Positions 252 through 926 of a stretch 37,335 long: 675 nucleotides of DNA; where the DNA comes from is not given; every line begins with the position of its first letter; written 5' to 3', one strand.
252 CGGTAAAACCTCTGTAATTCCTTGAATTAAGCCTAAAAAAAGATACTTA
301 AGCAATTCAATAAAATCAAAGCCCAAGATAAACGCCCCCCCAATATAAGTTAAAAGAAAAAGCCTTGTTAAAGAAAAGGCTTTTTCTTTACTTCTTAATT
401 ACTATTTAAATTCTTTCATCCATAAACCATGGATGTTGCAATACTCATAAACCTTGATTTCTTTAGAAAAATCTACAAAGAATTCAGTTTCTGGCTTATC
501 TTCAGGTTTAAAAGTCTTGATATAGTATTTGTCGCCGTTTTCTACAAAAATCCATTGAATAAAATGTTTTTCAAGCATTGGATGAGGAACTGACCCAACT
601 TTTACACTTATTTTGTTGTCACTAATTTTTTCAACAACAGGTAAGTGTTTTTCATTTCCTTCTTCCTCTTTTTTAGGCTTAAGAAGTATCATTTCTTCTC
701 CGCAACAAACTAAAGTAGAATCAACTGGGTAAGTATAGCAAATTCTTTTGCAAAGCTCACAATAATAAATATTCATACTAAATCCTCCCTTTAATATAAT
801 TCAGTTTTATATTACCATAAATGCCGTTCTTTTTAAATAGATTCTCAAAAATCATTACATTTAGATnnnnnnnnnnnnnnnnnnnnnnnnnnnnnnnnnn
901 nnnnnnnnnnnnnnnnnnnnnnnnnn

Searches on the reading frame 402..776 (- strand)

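Call 72: search_protein_families(library=pfam, proteins=[window:402-776:-], max_evalue=0.00001)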
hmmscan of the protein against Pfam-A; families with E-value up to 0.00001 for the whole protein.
window:402-776:- (124 aa): 1 family
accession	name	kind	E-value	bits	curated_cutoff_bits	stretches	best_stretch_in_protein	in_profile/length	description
PF01880.24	Desulfoferrodox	-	4.2e-20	72.5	22.2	1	38-121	3-97/98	Desulfoferrodoxin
